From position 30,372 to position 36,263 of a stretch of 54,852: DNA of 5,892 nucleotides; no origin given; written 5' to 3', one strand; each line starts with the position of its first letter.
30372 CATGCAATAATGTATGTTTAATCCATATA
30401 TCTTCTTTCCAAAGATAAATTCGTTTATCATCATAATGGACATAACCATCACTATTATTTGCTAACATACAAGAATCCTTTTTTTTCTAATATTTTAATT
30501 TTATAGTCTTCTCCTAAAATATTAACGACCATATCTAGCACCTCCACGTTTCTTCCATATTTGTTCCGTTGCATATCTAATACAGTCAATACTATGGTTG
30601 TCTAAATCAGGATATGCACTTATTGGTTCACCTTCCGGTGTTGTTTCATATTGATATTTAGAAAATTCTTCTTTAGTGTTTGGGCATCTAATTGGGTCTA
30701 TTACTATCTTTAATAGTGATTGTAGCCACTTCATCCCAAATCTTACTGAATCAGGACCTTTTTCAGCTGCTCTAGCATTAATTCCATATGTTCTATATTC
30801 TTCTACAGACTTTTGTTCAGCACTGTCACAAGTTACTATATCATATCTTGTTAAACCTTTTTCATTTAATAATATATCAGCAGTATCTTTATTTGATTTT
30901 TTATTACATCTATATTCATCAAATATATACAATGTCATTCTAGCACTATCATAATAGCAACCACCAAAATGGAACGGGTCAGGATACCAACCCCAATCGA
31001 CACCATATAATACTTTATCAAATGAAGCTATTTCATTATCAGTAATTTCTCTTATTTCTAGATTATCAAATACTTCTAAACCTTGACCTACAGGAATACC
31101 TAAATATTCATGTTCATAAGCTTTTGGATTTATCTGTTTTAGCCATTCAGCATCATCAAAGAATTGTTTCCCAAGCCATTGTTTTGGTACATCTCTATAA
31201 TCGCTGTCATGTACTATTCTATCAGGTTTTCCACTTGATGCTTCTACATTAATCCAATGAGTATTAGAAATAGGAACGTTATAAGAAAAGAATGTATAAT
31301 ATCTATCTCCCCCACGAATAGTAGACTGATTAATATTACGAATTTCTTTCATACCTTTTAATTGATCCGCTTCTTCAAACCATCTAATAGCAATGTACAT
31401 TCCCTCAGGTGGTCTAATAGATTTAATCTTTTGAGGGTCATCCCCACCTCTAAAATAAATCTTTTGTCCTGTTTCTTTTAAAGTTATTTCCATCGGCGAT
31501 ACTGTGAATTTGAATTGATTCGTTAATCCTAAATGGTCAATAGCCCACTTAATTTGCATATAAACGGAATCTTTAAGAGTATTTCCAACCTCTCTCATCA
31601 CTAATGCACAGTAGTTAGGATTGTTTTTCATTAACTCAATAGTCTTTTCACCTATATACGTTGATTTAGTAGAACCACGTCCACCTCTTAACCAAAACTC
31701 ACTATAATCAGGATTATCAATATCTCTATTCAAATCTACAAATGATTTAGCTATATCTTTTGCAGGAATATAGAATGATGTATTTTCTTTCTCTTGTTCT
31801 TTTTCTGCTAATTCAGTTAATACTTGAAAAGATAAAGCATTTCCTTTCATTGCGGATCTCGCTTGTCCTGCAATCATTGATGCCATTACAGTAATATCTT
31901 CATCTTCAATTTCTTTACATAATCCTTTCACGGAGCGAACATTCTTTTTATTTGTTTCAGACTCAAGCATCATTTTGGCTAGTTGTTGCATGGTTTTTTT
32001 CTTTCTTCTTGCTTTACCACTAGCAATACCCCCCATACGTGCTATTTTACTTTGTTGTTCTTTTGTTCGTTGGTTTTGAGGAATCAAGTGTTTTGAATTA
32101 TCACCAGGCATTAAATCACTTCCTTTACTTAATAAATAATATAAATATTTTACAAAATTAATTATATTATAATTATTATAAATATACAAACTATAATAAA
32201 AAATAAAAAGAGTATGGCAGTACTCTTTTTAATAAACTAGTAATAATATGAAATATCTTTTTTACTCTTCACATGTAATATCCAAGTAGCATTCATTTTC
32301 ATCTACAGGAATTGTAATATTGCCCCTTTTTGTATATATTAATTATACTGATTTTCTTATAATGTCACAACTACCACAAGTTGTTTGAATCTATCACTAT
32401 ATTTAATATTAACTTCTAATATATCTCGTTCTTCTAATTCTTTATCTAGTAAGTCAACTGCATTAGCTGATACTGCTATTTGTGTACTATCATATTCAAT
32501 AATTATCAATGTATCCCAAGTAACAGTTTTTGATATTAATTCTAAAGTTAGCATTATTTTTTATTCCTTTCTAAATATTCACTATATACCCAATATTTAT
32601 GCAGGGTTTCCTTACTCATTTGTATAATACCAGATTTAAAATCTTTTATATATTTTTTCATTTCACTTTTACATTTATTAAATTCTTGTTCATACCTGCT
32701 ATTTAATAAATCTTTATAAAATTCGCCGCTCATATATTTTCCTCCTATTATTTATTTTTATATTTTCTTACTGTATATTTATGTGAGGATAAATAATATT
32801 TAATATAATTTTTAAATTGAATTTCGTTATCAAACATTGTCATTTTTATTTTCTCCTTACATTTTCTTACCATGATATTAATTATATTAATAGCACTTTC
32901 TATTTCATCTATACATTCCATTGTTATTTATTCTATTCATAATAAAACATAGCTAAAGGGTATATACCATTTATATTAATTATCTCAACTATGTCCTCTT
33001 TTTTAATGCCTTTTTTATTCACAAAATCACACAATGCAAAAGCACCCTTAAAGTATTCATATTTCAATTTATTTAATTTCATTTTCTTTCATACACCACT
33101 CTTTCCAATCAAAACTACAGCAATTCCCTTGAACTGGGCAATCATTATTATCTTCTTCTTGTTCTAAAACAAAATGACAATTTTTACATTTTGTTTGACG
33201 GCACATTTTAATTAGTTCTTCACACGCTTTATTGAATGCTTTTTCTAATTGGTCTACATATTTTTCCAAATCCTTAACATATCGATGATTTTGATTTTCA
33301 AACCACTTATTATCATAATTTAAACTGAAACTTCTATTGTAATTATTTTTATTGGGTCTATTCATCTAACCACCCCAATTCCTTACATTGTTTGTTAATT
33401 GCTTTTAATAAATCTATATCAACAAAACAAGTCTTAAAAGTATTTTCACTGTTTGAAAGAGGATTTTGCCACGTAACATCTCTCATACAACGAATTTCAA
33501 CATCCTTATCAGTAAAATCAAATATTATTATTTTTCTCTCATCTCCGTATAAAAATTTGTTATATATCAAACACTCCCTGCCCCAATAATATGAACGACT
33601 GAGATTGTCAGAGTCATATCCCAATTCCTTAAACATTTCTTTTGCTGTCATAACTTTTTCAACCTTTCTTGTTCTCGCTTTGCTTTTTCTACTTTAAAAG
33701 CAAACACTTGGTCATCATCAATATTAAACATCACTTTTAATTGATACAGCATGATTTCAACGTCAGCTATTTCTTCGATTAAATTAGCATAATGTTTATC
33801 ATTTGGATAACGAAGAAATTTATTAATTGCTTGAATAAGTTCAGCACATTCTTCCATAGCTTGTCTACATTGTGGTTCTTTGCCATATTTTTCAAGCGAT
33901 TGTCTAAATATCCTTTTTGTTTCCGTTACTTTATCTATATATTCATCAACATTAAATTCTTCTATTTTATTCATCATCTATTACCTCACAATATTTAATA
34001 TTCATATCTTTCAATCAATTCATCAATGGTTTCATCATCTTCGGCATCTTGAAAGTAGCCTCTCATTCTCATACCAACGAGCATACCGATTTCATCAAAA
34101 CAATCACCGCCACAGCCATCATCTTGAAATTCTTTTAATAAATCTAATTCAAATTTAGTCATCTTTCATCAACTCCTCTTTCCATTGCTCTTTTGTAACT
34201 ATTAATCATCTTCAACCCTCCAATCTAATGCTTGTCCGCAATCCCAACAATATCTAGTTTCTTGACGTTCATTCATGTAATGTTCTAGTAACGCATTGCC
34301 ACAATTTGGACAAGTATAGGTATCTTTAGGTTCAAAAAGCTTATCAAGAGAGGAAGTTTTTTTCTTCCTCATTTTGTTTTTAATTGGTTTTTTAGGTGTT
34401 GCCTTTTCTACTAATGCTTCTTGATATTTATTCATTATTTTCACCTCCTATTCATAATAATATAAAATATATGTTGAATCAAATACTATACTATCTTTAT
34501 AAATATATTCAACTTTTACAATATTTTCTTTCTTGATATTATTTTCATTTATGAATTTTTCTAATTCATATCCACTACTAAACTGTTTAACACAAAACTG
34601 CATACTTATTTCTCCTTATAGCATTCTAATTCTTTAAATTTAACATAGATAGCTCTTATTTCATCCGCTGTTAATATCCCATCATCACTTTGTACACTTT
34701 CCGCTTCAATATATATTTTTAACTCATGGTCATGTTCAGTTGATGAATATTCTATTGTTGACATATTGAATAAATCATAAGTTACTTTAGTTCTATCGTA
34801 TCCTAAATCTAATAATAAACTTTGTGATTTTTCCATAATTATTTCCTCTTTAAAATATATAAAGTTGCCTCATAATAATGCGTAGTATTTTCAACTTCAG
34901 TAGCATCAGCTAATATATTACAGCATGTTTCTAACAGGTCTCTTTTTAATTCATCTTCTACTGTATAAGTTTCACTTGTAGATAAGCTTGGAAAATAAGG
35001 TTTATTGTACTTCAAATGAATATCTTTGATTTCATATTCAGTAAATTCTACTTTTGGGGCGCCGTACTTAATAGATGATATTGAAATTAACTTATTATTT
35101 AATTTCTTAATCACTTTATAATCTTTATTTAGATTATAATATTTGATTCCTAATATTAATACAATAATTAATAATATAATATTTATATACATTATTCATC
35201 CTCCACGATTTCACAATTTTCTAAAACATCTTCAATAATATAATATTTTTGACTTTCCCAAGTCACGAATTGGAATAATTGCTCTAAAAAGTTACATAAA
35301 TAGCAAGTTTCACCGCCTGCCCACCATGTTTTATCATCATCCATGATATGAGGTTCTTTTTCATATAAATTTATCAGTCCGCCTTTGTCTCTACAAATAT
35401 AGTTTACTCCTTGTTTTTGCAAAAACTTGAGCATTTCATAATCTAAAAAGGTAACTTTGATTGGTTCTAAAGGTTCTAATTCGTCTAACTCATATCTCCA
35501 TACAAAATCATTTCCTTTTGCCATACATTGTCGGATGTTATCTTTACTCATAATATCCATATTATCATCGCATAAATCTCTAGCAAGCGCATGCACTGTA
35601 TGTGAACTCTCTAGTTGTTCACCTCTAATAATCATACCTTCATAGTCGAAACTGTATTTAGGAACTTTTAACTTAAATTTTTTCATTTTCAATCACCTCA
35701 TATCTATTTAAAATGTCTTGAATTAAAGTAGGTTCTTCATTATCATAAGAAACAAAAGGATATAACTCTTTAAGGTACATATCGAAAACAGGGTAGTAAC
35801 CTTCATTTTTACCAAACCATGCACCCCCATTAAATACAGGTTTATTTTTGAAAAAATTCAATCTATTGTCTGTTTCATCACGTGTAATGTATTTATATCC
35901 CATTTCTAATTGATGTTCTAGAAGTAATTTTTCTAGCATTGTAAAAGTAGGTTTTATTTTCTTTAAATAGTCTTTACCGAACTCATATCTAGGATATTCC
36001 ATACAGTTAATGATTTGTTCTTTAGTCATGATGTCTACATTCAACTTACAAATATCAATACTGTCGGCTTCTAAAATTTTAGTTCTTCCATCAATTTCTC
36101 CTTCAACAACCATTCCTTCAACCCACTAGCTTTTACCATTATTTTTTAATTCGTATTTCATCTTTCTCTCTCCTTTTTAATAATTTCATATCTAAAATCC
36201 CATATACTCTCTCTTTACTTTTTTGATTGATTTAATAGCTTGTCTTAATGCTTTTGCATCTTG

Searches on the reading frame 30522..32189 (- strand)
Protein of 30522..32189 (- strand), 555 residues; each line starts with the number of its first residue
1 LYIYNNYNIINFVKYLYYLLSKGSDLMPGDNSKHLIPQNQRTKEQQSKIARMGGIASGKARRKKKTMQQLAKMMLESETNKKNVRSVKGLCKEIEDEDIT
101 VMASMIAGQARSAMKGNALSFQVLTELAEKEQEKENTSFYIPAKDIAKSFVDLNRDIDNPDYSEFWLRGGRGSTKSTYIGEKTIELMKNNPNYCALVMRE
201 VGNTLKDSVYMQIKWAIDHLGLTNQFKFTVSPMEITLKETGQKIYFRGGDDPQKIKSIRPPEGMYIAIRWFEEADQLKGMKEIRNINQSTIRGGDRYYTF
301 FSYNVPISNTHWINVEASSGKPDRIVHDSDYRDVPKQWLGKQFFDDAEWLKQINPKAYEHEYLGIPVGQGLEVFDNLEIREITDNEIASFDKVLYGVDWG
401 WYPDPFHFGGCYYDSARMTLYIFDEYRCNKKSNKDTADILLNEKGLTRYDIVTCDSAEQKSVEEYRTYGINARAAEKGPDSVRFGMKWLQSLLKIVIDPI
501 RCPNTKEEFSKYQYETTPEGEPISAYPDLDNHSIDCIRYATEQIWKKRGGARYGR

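Call 16: search_protein_families(library=pfam, proteins=[window:30522-32189:-], max_evalue=0.001)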
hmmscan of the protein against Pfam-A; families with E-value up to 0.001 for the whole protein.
window:30522-32189:- (555 aa): 3 families
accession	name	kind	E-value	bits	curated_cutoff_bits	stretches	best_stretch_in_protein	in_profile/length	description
PF04466.19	Terminase_3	-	1.2e-37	129.9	23.2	1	167-364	7-200/201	Phage terminase large subunit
PF17288.8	Terminase_3C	-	1.7e-14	54.9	26.7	1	416-542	19-154/155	Terminase RNAseH like domain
PF03237.21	Terminase_6N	-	0.00052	20.2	22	0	235-379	73-213/215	Terminase large subunit, T4likevirus-type, N-terminal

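Call 25: search_dna_similar(query=window:30522-32189:-, collection=phages, mode=protein, max_rows=15)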
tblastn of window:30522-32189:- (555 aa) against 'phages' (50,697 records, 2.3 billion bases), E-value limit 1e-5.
Records with a match: 961; places in all: 963; records where one place covers at least 80% of the query: 1.
Best place of each record, by identity: <60% 961.
By first word of the organism name: Streptococcus 239; Staphylococcus 149; Enterococcus 84; Clostridium 63; Bacillus 50; Listeria 38; Flavobacterium 29; Lactobacillus 28; Bacteriophage 24; Vibrio 21; and 65 more.
By host as written in the record: - 92; Staphylococcus aureus 39; Clostridium sporogenes ATCC-15579 30; Enterococcus faecalis 27; Listeria monocytogenes 18; Staphylococcus pseudintermedius 15; Clostridium perfringens 13; Staphylococcus epidermidis 13; and 420 more.
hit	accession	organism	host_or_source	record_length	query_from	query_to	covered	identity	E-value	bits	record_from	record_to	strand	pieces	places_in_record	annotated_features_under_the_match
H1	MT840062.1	Bacteriophage sp.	human fecal samples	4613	31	549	88%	45.6%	2e-55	413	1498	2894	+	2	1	record has no annotation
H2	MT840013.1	Bacteriophage sp.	human fecal samples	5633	155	549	71%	53.2%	1e-123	404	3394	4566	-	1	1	record has no annotation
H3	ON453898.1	Blautia phage Montmirail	Blautia coccoides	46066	146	551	73%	51.2%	7e-121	398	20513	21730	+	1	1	terminase large subunit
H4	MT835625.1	Bacteriophage sp.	human fecal samples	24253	146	549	73%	49.3%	2e-116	385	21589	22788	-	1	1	record has no annotation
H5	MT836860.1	Bacteriophage sp.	human fecal samples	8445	146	550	73%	47.8%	7e-115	380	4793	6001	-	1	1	record has no annotation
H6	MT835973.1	Bacteriophage sp.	human fecal samples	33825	146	549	73%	47.8%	4e-109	364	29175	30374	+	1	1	record has no annotation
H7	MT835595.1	Bacteriophage sp.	human fecal samples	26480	146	542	72%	46.3%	2e-107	359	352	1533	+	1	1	record has no annotation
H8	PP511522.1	Dulem virus 35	Varecia variegata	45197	146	551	73%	43.1%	5e-97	329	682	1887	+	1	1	terminase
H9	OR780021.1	Clostridium phage XP41-N3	Clostridium perfringens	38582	146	548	73%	43.2%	4e-93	317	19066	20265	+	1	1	terminase large subunit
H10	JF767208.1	Clostridium phage phiCP13O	Clostridium perfringens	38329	146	548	73%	43.2%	5e-93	317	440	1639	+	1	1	phage terminase large subunit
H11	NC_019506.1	Clostridium phage phiCP13O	Clostridium perfringens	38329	146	548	73%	43.2%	5e-93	317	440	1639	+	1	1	terminase large subunit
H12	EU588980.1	Clostridium phage phiCP39-O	Clostridium perfringens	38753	146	548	73%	43.2%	5e-93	317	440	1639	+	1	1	large terminase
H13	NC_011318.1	Clostridium phage phiCP39-O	Clostridium perfringens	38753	146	548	73%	43.2%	5e-93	317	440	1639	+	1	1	terminase large subunit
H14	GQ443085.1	Clostridium phage phiCP26F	Clostridium perfringens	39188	146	548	73%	43.2%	5e-93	317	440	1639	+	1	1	phi26F_gp2: phage terminase large subunit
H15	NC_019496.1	Clostridium phage phiCP26F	Clostridium perfringens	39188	146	548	73%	43.2%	5e-93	317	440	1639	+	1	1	phi26F_gp2: terminase large subunit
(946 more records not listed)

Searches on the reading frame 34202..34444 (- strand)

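Call 32: search_protein_families(library=phrogs, proteins=[window:34202-34444:-], max_evalue=0.001)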
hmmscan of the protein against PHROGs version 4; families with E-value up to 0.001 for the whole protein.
window:34202-34444:- (80 aa): 2 families
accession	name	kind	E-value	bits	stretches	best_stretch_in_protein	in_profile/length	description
phrog_10714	-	unknown function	7.1e-08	33.6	1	9-79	49-105/109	-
phrog_16351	-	DNA, RNA and nucleotide metabolism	5.9e-05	24.5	1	6-76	27-90/97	DNA binding protein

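Call 45: search_protein_families(library=pfam, proteins=[window:34202-34444:-], max_evalue=0.01)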
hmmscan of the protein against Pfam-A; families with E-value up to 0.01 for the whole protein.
window:34202-34444:- (80 aa): 12 families
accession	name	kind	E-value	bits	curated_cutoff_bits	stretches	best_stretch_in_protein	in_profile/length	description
PF13248.11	Zn_ribbon_3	-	2.2e-05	24.2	27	0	42-53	2-12/26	zinc-ribbon domain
PF24463.1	DUF7577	-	0.00027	20.9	28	0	58-73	12-26/27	Domain of unknown function (DUF7577)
PF14803.11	Zn_ribbon_Nudix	-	0.0004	20.7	25.6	0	64-80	1-17/34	Nudix N-terminal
PF07754.17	HVO_2753_ZBP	-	0.00083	19.6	33.2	0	42-58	16-32/46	Small zinc finger protein HVO_2753-like, Zn-binding pocket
PF08271.17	Zn_Ribbon_TF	-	0.0012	18.7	29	1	43-71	1-27/43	TFIIB zinc-binding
PF24460.1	DUF7575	-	0.0013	18.5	28.5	0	41-52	2-13/28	Domain of unknown function (DUF7575)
PF09723.15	Zn_ribbon_8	-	0.0018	18.7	34.4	0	43-71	6-34/41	Zinc ribbon domain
PF13240.11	Zn_Ribbon_1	-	0.002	18.3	25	0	42-52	13-23/23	zinc-ribbon domain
PF21957.2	Zn_ribbon_16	-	0.0046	17.3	27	1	32-70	4-42/65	Zinc beta-ribbon finger, putative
PF01783.29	Ribosomal_L32p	-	0.005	17.4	21.3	0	24-57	9-41/56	Ribosomal L32p protein family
PF18439.7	zf_UBZ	-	0.005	16.9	25.6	0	41-59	1-19/32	Ubiquitin-Binding Zinc Finger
PF12760.12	Zn_ribbon_IS1595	-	0.0097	16.3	25.4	0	43-70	19-44/46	Transposase zinc-ribbon domain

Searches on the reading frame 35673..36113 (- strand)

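Call 32: search_protein_families(library=phrogs, proteins=[window:35673-36113:-], max_evalue=0.001)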
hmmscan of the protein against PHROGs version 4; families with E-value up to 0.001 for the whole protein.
window:35673-36113:- (146 aa): 1 family
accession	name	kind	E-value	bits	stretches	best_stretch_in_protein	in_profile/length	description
phrog_22292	-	unknown function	4.4e-09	37.3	1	53-142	63-151/155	-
